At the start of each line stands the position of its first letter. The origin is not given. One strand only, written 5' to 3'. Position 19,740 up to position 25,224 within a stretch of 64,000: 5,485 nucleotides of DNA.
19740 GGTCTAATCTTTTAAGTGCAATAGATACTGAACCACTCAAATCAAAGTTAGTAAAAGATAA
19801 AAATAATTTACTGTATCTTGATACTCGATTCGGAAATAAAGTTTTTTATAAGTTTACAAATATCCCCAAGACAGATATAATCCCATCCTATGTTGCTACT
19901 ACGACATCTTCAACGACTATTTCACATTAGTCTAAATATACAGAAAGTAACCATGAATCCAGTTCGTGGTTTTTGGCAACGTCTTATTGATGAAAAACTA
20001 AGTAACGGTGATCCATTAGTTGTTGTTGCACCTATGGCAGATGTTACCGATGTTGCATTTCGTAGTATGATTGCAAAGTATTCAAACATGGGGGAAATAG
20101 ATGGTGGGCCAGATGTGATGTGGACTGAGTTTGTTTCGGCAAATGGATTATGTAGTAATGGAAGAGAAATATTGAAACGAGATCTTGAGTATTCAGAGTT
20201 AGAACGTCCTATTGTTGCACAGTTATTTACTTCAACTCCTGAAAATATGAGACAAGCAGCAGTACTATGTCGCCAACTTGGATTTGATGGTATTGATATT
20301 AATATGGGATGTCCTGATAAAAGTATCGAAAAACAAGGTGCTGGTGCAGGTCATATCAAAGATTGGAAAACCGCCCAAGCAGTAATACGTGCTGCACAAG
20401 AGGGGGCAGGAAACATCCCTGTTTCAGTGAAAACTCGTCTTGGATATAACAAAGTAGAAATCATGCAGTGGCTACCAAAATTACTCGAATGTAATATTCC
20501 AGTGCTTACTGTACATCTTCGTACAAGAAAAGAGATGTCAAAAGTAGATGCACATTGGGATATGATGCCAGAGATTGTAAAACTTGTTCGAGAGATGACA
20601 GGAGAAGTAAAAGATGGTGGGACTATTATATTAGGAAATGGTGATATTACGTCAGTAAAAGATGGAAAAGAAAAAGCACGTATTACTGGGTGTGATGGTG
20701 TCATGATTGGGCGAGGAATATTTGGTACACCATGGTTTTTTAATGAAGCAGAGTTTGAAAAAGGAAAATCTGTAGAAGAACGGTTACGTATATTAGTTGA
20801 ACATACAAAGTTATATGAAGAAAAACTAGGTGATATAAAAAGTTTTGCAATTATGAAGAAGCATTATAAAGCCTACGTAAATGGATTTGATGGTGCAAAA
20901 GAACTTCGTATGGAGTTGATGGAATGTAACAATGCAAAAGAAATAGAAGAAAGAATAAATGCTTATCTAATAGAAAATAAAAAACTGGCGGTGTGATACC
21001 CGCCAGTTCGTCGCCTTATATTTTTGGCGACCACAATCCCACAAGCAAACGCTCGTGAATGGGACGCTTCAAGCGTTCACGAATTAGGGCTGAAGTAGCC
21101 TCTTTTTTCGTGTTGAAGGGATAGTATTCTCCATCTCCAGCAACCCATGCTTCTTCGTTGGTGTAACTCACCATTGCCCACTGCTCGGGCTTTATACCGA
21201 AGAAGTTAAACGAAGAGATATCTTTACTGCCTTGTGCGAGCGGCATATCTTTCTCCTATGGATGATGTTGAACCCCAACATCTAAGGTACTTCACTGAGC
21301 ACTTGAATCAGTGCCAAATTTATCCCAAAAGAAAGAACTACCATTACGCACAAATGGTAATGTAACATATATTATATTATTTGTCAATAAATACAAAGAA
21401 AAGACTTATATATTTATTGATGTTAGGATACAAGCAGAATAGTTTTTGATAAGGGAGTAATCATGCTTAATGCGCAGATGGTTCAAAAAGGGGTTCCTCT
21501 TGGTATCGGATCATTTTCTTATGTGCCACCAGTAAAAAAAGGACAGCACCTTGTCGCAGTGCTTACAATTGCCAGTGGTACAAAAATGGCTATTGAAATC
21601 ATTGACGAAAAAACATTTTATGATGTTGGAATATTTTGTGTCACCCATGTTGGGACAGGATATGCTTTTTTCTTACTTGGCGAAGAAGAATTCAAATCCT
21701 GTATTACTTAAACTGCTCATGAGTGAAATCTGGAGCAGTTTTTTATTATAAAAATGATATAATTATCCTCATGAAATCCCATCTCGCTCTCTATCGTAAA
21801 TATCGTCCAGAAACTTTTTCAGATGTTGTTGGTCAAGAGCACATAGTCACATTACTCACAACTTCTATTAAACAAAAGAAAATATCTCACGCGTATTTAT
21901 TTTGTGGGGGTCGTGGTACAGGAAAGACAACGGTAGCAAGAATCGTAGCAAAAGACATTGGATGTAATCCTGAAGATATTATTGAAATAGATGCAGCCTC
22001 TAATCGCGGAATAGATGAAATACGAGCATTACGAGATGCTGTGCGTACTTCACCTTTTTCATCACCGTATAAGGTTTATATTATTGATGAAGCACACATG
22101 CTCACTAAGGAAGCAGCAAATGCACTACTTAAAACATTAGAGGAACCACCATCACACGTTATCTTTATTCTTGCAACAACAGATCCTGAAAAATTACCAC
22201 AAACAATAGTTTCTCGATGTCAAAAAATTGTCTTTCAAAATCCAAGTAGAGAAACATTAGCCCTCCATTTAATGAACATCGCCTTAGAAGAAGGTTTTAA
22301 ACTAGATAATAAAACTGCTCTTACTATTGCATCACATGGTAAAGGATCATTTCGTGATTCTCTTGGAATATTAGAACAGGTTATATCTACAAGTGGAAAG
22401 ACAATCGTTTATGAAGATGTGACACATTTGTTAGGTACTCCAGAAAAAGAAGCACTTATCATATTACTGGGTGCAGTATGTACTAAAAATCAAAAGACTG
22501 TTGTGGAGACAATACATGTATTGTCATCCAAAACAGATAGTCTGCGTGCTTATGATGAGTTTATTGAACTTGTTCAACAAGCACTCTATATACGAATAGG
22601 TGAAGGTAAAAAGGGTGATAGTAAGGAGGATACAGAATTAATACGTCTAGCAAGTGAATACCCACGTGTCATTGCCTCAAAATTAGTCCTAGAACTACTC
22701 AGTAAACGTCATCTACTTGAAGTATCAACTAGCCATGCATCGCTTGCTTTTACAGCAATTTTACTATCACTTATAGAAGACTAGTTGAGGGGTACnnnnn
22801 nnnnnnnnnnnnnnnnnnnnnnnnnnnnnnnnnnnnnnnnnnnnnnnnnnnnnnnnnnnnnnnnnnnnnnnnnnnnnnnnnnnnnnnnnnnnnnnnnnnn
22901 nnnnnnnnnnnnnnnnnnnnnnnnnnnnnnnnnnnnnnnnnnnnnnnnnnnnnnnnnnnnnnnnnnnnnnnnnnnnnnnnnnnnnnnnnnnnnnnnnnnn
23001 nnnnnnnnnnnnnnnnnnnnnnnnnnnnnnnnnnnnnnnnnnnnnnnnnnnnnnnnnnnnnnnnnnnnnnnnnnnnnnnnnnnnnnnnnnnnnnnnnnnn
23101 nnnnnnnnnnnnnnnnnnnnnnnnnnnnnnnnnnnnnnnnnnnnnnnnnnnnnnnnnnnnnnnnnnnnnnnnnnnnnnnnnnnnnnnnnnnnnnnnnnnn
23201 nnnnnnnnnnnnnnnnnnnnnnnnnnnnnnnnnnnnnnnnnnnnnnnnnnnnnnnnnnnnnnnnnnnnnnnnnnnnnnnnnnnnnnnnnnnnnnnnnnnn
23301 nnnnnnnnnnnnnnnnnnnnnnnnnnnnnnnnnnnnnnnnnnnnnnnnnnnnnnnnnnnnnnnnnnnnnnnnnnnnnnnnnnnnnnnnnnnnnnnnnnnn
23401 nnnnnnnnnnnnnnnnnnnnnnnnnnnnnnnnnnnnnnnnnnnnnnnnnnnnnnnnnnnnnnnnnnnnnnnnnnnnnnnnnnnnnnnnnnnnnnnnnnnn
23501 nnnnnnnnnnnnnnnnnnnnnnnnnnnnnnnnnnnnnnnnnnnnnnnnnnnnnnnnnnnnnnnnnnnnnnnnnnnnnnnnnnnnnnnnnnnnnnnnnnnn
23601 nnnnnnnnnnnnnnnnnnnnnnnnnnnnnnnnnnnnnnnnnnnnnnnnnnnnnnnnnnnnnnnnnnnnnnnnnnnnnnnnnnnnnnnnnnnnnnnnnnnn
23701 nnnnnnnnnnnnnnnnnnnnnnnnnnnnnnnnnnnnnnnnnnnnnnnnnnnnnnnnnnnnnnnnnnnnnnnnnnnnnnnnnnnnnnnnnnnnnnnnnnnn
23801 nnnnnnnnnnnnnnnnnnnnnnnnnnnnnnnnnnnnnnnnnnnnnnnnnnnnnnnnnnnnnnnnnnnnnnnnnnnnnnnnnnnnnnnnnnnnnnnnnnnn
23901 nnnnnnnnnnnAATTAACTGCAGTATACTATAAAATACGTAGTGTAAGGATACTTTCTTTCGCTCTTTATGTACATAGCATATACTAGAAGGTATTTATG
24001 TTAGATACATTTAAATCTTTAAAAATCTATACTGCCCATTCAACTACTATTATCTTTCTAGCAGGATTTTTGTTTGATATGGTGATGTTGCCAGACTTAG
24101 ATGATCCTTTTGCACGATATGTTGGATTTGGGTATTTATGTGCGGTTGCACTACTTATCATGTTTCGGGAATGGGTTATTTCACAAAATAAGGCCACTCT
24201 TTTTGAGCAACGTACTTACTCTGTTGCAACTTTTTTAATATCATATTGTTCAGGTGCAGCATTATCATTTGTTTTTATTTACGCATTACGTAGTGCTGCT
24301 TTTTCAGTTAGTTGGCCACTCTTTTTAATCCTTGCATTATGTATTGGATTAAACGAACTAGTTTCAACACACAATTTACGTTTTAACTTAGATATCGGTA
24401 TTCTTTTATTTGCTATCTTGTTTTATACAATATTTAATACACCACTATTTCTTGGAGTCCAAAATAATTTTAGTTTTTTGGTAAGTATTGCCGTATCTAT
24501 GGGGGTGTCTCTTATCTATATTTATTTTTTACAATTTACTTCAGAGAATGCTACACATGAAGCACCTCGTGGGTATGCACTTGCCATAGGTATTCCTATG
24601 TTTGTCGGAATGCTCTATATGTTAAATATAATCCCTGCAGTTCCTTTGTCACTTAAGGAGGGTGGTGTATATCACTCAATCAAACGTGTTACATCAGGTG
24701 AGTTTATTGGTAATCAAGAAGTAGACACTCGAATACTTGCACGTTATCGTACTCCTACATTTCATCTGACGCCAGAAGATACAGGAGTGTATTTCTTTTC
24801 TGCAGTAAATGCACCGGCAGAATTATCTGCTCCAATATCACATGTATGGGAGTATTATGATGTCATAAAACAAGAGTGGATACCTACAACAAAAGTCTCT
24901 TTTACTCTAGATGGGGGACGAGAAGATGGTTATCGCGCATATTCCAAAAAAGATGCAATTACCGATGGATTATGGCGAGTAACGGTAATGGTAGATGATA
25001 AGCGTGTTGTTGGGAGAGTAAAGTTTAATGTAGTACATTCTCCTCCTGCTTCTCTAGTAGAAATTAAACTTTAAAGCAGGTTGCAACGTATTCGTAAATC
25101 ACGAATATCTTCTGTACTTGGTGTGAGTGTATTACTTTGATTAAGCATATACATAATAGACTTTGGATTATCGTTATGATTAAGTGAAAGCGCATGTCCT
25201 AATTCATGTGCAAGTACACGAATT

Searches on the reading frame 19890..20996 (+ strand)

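Call 88: search_protein_families(library=pfam, proteins=[window:19890-20996:+], max_evalue=0.001)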
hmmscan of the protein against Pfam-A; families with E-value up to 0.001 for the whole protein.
window:19890-20996:+ (368 aa): 1 family
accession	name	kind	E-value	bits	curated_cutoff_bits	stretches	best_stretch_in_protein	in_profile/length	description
PF01207.24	Dus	-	3.5e-59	200.9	20.4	1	46-357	2-303/311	Dihydrouridine synthase (Dus)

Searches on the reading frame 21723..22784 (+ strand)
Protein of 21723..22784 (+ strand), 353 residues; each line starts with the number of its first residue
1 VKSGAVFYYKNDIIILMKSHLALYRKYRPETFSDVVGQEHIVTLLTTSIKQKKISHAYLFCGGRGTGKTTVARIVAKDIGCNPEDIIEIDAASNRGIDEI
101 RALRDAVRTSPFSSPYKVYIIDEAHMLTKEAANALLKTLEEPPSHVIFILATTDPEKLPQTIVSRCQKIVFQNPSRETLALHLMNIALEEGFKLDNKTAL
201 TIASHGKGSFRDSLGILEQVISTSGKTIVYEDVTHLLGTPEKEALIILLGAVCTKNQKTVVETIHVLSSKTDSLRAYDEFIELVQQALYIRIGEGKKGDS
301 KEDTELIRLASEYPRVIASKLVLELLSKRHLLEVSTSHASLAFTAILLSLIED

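Call 88: search_protein_families(library=pfam, proteins=[window:21723-22784:+], max_evalue=0.001)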
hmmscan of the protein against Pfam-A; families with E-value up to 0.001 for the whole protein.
window:21723-22784:+ (353 aa): 9 families
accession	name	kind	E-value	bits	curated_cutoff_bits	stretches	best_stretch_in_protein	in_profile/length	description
PF13177.12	DNA_pol3_delta2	-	3e-39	135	27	2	94-173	80-159/161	DNA polymerase III, delta subunit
PF00004.35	AAA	-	3.1e-17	63.7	21.2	1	59-171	2-128/131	ATPase family associated with various cellular activities (AAA)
PF05496.18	RuvB_N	-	5.1e-08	33.3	27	1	28-141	2-110/159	Holliday junction DNA helicase RuvB P-loop domain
PF13401.12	AAA_22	-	2.4e-06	28.3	27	0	106-152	78-122/130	AAA domain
PF06068.19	TIP49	-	3.3e-06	26.9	23.8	0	35-81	26-76/347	TIP49 P-loop domain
PF22608.2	DNAX_ATPase_lid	-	4.6e-06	26.8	27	1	181-225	4-48/49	DNA polymerase III clamp loader subunit, ATPase lid domain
PF13173.12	AAA_14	-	2.3e-05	24.8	27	1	57-149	4-94/129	AAA domain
PF13604.12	AAA_30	-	5.2e-05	23.5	27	0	59-149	22-122/191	AAA domain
PF13245.12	AAA_19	-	0.00012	22.7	25.1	0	116-149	91-123/134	AAA domain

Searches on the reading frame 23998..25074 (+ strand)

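Call 88: search_protein_families(library=pfam, proteins=[window:23998-25074:+], max_evalue=0.001)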
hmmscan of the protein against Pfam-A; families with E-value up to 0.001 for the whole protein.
window:23998-25074:+ (358 aa): 1 family
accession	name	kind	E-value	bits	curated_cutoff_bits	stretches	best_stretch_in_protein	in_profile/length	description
PF11141.13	DUF2914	-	3.5e-10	39.9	23.6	1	280-345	4-62/62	Protein of unknown function (DUF2914)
